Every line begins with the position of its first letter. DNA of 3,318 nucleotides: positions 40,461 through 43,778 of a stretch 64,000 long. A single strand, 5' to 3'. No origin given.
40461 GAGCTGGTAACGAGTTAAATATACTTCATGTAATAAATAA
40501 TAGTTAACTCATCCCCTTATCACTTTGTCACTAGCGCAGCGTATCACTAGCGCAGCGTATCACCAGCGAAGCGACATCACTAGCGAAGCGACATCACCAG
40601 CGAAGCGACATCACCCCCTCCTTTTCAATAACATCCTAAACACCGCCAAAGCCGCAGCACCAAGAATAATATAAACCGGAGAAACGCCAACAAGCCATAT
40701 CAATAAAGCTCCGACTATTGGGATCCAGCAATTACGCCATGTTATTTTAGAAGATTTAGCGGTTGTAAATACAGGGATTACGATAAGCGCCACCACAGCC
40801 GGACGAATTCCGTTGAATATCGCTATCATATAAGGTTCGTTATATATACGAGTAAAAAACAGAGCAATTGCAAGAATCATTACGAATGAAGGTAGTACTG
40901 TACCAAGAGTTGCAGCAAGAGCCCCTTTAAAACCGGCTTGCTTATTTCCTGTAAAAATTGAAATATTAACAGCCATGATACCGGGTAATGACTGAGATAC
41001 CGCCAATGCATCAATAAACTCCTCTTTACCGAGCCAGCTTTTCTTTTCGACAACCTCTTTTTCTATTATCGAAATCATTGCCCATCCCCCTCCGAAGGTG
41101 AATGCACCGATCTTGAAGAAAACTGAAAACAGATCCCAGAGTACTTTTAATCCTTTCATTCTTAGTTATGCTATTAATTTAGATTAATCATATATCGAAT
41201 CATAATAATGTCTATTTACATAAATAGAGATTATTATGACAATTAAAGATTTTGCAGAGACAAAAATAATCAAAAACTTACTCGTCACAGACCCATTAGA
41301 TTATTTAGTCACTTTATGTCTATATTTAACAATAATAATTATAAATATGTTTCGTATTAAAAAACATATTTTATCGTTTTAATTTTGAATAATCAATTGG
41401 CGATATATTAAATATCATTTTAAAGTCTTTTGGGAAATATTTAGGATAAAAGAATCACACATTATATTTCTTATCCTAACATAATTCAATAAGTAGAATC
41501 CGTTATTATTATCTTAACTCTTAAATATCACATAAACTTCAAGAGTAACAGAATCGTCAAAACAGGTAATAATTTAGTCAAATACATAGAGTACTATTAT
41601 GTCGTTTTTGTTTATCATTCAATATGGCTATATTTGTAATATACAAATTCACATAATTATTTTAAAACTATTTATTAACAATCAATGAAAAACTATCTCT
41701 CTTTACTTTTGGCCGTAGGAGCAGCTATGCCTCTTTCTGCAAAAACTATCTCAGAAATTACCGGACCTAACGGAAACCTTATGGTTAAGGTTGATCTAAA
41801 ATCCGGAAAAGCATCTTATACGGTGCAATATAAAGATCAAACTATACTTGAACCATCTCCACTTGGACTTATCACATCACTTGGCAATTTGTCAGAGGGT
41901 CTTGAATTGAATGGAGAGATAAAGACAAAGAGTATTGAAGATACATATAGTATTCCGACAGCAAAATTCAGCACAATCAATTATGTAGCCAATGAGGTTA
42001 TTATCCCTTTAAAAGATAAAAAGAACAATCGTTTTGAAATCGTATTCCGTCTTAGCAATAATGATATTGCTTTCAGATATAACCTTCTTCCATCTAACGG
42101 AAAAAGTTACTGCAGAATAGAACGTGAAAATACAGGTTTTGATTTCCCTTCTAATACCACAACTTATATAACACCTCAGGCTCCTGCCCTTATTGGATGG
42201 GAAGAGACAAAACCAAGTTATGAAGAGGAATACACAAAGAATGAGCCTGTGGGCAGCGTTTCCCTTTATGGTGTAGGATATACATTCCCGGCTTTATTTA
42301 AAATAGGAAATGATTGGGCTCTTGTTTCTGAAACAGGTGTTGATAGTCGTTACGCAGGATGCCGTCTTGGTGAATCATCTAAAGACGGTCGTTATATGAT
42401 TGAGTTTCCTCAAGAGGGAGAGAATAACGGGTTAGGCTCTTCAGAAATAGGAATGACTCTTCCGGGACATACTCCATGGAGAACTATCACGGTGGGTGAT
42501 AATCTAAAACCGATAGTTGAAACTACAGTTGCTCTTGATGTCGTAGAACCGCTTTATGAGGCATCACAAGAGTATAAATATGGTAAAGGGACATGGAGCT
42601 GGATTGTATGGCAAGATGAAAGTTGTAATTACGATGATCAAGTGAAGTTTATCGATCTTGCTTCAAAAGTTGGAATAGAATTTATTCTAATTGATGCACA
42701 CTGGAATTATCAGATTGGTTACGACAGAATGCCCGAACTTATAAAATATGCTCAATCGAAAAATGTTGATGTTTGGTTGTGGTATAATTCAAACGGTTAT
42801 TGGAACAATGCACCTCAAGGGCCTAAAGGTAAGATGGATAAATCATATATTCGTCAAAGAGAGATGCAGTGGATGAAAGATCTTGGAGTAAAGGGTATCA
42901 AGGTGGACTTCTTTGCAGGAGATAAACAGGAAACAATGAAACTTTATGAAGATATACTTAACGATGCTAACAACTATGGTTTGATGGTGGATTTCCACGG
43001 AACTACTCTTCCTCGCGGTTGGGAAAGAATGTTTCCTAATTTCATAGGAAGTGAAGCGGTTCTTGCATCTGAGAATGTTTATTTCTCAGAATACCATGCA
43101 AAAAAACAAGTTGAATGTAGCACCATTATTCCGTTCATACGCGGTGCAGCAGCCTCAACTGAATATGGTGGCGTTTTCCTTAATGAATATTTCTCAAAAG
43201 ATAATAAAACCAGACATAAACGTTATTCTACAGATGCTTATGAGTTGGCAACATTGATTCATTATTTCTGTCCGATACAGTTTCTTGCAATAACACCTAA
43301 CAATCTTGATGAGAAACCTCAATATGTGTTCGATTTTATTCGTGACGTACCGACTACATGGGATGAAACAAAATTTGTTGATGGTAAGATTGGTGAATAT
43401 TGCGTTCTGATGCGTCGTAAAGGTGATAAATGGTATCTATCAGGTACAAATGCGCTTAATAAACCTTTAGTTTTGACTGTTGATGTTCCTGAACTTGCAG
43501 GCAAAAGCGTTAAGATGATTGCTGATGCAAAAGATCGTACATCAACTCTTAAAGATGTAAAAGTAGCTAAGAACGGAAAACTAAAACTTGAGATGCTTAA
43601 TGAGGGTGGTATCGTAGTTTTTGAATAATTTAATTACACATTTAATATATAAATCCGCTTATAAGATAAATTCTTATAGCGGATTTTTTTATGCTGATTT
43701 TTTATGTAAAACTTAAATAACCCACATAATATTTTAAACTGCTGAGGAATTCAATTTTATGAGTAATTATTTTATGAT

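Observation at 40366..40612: Two mutually inverted G+C-rich tandem-repeat arrays inserted exactly between the halves of a split chromate-transporter pair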

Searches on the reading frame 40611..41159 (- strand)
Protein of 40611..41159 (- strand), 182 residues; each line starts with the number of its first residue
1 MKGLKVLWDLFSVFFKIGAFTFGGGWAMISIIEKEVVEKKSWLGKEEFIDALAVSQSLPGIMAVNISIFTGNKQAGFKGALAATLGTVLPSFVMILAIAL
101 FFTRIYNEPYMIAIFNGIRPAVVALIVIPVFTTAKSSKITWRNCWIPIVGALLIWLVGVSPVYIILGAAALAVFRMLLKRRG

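Call 10: search_protein_families(library=pfam, proteins=[window:40611-41159:-])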
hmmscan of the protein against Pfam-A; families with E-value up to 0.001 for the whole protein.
window:40611-41159:- (182 aa): 1 family
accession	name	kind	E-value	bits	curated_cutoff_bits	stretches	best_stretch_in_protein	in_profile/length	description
PF02417.20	Chromate_transp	-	1.1e-49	169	28.6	1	8-172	1-165/166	Chromate transporter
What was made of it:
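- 40611..41159 (-): Upstream chromate-transporter half-gene (chrA1, 182 aa). Its TGA stop codon (40611-40613) is bases 2-4 of the first repeat unit. Pfam PF02417, E 1.1e-49 (call 10).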

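Call 14: find_encoding_contigs(protein=window:40611-41159:-, flank=3000, max_places=10)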
Protein window:40611-41159:- (182 aa): 20 contigs read that carry it; 10 places shown.
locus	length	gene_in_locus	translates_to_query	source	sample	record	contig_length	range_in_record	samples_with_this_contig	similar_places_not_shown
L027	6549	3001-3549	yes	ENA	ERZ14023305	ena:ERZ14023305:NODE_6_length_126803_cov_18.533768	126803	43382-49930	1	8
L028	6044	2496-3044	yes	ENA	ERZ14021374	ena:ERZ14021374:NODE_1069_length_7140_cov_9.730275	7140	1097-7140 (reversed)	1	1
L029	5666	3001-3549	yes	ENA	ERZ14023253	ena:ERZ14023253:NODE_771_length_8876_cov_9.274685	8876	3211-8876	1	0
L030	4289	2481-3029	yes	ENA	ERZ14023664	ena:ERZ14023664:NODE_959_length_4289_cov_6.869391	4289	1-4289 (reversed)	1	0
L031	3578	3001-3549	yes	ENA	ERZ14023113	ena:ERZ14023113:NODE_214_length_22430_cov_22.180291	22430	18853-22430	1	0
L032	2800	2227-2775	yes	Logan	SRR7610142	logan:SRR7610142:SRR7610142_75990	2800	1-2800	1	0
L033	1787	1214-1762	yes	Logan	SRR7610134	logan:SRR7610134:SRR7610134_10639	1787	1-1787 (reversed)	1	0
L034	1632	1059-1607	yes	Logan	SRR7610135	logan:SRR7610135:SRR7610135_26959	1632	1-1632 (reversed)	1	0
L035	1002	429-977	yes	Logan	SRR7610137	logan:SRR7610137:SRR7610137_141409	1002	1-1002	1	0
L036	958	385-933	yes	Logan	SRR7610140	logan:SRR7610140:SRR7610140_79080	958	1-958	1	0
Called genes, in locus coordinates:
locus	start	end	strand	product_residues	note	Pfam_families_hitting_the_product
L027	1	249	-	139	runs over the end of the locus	PF07291:MauE (weak), PF07681:DoxX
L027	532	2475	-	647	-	PF14508:GH97_N, PF10566:Glyco_hydro_97, PF14509:GH97_C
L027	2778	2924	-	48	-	-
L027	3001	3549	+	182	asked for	PF02417:Chromate_transp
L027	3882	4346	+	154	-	PF02417:Chromate_transp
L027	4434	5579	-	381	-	PF00756:Esterase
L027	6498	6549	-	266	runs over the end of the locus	PF00160:Pro_isomerase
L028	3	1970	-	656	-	?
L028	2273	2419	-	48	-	-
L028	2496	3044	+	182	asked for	PF02417:Chromate_transp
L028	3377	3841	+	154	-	PF02417:Chromate_transp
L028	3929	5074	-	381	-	PF00756:Esterase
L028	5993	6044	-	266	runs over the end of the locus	PF00160:Pro_isomerase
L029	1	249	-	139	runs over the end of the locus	PF07291:MauE (weak), PF07681:DoxX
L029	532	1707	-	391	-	PF10566:Glyco_hydro_97, PF14509:GH97_C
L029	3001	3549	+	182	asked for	PF02417:Chromate_transp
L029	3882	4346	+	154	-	PF02417:Chromate_transp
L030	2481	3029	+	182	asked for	PF02417:Chromate_transp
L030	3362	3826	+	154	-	PF02417:Chromate_transp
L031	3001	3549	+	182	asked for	PF02417:Chromate_transp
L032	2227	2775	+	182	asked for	PF02417:Chromate_transp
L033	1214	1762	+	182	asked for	PF02417:Chromate_transp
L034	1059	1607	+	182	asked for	PF02417:Chromate_transp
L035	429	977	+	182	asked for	PF02417:Chromate_transp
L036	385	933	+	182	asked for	PF02417:Chromate_transp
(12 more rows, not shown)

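Call 32: find_homologous_proteins(query=window:40611-41159:-, max_evalue=1e-20)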
Query window:40611-41159:- (182 aa): 7653 proteins with E <= 1e-20 among 8000 candidates; the best 120 are listed.
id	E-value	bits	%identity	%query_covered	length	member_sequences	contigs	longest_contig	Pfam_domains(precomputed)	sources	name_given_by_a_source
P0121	8.1e-110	383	100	100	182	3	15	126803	PF02417.21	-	-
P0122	3.6e-93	328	87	99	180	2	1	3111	PF02417.21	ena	-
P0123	1.1e-88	314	86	95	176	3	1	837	PF02417.21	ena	-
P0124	4.1e-83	296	76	99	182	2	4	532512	PF02417.21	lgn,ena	-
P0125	6.4e-82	292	76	99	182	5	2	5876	PF01901.22,PF02417.21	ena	-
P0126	3.1e-80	286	73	99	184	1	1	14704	PF02417.21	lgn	-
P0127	6.4e-80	285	74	99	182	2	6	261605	PF02417.21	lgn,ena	-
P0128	7.9e-80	285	74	98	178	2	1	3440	PF02417.21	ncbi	ncbi:MAG: chromate transporter [Bacteroidales bacterium]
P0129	8.9e-80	285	73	99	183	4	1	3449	PF02417.21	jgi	jgi:chromate transporter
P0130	2.3e-79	283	74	99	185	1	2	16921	PF02417.21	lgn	-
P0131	4.7e-79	282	74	99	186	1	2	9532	PF02417.21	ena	-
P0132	1.1e-78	281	73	99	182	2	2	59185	PF02417.21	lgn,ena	-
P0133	2.2e-78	280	73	99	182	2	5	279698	PF02417.21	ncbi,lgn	ncbi:MAG: chromate transporter [Bacteroidales bacterium]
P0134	7.2e-78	278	72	99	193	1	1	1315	PF02417.21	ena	-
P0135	1.2e-77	278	71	99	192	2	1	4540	PF02417.21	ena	-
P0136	3.0e-77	276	72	99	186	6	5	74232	PF02417.21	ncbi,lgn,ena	ncbi:MAG: chromate transporter [Bacteroidales bacterium]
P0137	1.1e-76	275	69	97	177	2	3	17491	PF02417.21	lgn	-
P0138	2.7e-76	273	74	97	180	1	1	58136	PF02417.21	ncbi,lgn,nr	ncbi:MAG: chromate transporter [Bacteroidales bacterium]|nr:chromate transporter [Bacteroidales bact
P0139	3.1e-76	273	72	98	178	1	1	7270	PF02417.21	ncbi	ncbi:MAG: chromate transporter [Bacteroidales bacterium]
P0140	7.4e-73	262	82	85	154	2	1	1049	PF02417.21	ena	-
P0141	1.3e-71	258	69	96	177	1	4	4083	PF02417.21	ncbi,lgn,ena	-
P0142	4.7e-70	253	76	86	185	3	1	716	PF02417.21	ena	-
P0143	6.7e-68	246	68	95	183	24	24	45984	PF02417.21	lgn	-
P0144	5.4e-67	243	67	92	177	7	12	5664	PF02417.21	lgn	-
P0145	9.6e-67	242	67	95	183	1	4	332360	PF02417.21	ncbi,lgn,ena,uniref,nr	ncbi:chromate transporter [Coprobacter tertius]|uniref:Chromate transporter n=1 Tax=Coprobacter tert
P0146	1.1e-66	242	68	95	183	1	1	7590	PF02417.21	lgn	-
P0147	1.3e-66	242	70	88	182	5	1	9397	PF02417.21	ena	-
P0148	2.6e-65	238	69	87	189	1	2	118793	PF02417.21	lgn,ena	-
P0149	7.8e-65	236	74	84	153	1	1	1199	PF02417.21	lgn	-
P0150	2.4e-64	234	71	86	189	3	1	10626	PF02417.21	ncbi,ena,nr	ncbi:MAG: chromate transporter [Coprobacter sp.]|nr:chromate transporter [Coprobacter sp.]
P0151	2.5e-64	234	64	95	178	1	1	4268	PF02417.21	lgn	-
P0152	4.7e-64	233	63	95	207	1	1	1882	PF02417.21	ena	-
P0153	5.1e-64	233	69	87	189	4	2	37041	PF02417.21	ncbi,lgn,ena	ncbi:chromate transporter [Coprobacter sp.]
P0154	6.3e-64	233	70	86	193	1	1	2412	PF02417.21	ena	-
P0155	1.3e-63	232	-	-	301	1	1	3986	PF02417.21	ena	-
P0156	1.3e-63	232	67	87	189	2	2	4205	PF02417.21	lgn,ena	-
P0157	1.8e-63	232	70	84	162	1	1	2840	PF02417.21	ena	-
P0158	3.1e-63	231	62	95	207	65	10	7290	PF02417.21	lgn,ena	-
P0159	4.1e-63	230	69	87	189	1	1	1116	PF02417.21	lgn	-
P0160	5.7e-63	230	73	82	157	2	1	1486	PF02417.21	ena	-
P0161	5.9e-63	230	66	92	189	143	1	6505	PF02417.21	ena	-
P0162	6.7e-63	230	63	96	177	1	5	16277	PF02417.21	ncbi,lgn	ncbi:MAG: chromate transporter [Rikenellaceae bacterium]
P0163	4.0e-62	227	64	95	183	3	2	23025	PF02417.21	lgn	-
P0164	5.1e-62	227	59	96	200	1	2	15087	PF02417.21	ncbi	-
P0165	6.1e-62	227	60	98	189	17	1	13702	PF02417.21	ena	-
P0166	7.3e-62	226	59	96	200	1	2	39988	PF02417.21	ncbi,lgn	-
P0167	2.1e-61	225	59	96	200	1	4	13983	PF02417.21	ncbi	-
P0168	2.9e-61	224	60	99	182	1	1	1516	PF02417.21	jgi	jgi:chromate transporter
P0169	1.6e-60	222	60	92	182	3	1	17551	PF02417.21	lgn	-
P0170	2.0e-60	222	67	87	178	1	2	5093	PF02417.21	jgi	-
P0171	2.8e-60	221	57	97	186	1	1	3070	PF02417.21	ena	-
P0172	3.7e-60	221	66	87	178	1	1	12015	PF02417.21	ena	-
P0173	4.6e-60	220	59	100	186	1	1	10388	PF02417.21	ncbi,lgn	-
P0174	5.6e-60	220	60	99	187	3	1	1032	PF02417.21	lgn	-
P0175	7.3e-60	220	57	96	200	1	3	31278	PF02417.21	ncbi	-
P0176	7.4e-60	220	62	91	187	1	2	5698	PF02417.21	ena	-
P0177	7.6e-60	220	66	87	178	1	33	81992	PF02417.21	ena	-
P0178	1.3e-59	219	63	91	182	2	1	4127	PF02417.21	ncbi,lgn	-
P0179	1.4e-59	219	62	92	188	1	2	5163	PF02417.21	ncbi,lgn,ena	-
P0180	1.8e-59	219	66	87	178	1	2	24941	PF02417.21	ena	-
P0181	1.8e-59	219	61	90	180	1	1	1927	PF02417.21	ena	-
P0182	3.4e-59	218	60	95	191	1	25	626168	PF02417.21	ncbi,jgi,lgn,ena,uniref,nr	ncbi:chromate transporter [Barnesiella viscericola]|uniref:Chromate transporter n=1 Tax=Barnesiella 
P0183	3.4e-59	218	60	95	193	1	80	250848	PF02417.21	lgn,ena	-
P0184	3.4e-59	218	60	95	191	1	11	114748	PF02417.21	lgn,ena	-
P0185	3.4e-59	218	60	95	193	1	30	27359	PF02417.21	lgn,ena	-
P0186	3.5e-59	218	65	87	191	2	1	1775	PF02417.21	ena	-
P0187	5.6e-59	217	-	-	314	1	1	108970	PF02417.21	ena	-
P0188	6.0e-59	217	61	91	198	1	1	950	PF02417.21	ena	-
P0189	6.7e-59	217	58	100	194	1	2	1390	PF02417.21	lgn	-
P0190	6.9e-59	217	60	95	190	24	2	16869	PF02417.21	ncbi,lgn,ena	-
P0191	1.1e-58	216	59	95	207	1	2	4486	PF02417.21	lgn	-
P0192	1.1e-58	216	66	86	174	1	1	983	PF02417.21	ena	-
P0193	1.1e-58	216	61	91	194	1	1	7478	PF02417.21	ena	-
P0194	1.2e-58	216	62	91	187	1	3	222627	PF02417.21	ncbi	-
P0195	1.3e-58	216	60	95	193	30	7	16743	PF02417.21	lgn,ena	-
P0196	1.6e-58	215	60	94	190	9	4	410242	PF02417.21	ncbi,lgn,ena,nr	ncbi:MAG TPA: chromate transporter [Candidatus Barnesiella excrementigallinarum]|nr:chromate transpo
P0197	1.7e-58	215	66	87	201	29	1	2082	PF02417.21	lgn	-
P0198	1.8e-58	215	64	89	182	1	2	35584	PF02417.21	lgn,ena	-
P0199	2.0e-58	215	59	91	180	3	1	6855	PF02417.21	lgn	-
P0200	2.1e-58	215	59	95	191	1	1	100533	PF02417.21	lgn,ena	-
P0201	2.1e-58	215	59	95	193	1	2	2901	PF02417.21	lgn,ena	-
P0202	2.1e-58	215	59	95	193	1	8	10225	PF02417.21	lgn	-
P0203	2.3e-58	215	60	95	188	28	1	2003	PF02417.21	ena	-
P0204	2.7e-58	215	65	84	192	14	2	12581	PF02417.21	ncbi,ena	-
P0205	2.7e-58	215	55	98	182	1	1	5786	PF02417.21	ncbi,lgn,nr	ncbi:MAG: chromate transporter [Bacteroidia bacterium]|nr:chromate transporter [Bacteroidia bacteriu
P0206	2.8e-58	215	57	99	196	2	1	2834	PF02417.21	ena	-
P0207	2.8e-58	215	59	96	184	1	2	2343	PF02417.21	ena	-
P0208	2.9e-58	215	59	97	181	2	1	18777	PF02417.21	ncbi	ncbi:MAG: chromate transporter [Bacteroidales bacterium]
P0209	3.0e-58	215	61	91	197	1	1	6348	PF02417.21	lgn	-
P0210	3.6e-58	214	55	97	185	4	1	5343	PF02417.21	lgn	-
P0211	3.6e-58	214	64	87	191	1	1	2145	PF02417.21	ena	-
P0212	3.7e-58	214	62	92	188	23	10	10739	PF02417.21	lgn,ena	-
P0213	4.8e-58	214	61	91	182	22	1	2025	PF02417.21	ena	-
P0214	4.8e-58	214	61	92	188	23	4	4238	PF02417.21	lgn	-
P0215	5.1e-58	214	63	87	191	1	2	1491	PF02417.21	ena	-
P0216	5.5e-58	214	59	90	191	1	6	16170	PF02417.21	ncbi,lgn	-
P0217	6.3e-58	214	63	87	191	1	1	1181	PF02417.21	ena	-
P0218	6.9e-58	213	64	87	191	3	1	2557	PF02417.21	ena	-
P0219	7.0e-58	213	64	84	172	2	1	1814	PF02417.21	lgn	-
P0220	7.2e-58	213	61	88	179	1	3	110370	PF02417.21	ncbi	-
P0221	8.5e-58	213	62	92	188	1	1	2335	PF02417.21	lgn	-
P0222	8.9e-58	213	63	87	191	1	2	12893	PF02417.21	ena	-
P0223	8.9e-58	213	63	87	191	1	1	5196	PF02417.21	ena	-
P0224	9.1e-58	213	69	82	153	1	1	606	PF02417.21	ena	-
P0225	1.0e-57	213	60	90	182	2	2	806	PF02417.21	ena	-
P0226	1.0e-57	213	57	96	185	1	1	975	PF02417.21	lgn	-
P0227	1.1e-57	213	66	87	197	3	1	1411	PF02417.21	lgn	-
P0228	1.2e-57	213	61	91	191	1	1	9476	PF02417.21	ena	-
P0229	1.3e-57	213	63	87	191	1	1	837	PF02417.21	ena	-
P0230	1.3e-57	213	58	91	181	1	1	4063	PF02417.21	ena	-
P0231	1.3e-57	213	63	87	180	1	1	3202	PF02417.21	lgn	-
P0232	1.4e-57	212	63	87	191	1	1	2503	PF02417.21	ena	-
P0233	1.5e-57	212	64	87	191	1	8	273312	PF02417.21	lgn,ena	-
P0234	1.5e-57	212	63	87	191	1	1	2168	PF02417.21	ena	-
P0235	1.6e-57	212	60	96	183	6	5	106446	PF02417.21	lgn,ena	-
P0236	1.7e-57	212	63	87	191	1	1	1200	PF02417.21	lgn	-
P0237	1.7e-57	212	63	87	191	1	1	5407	PF02417.21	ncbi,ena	-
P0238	1.8e-57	212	63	87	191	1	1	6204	PF02417.21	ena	-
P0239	1.8e-57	212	63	87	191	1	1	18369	PF02417.21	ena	-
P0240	1.8e-57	212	63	88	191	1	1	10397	PF02417.21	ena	-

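Call 34: find_encoding_contigs(protein=P0122, flank=2500, max_places=4)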
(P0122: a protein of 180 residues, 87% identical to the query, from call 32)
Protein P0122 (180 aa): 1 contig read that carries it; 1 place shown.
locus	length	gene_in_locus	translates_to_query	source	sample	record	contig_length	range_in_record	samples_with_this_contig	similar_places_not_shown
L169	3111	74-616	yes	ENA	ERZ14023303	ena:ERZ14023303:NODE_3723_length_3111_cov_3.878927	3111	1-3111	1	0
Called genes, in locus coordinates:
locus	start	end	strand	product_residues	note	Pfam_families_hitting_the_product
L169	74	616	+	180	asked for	PF02417:Chromate_transp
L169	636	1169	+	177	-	PF02417:Chromate_transp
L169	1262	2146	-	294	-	PF00892:EamA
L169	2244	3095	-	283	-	PF01544:CorA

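Call 35: find_encoding_contigs(protein=P0124, flank=2500, max_places=4)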
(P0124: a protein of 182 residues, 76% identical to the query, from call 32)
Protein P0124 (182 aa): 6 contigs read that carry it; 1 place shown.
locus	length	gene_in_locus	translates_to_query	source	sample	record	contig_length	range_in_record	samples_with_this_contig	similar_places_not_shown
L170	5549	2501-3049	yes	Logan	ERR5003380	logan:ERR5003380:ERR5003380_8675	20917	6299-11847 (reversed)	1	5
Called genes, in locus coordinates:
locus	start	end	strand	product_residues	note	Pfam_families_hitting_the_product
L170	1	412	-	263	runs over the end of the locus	PF00497:SBP_bac_3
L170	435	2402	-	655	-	PF14121:Porin_10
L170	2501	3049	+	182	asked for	PF02417:Chromate_transp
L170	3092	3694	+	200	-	PF02417:Chromate_transp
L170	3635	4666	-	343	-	PF01223:Endonuclease_NS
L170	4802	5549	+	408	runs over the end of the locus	PF01546:Peptidase_M20, PF07687:M20_dimer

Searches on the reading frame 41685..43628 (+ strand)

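Call 10: search_protein_families(library=pfam, proteins=[window:41685-43628:+])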
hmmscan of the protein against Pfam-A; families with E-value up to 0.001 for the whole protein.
window:41685-43628:+ (647 aa): 3 families
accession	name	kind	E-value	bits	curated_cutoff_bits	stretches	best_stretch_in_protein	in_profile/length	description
PF10566.15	Glyco_hydro_97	-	3.3e-62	210.8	32.5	1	298-556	6-275/275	Glycoside hydrolase 97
PF14508.12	GH97_N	-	4.9e-54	183.7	25.3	1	25-289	1-229/229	Glycosyl-hydrolase 97 N-terminal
PF14509.12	GH97_C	-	2.9e-16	59.9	25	1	558-645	1-94/97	Glycosyl-hydrolase 97 C-terminal, oligomerisation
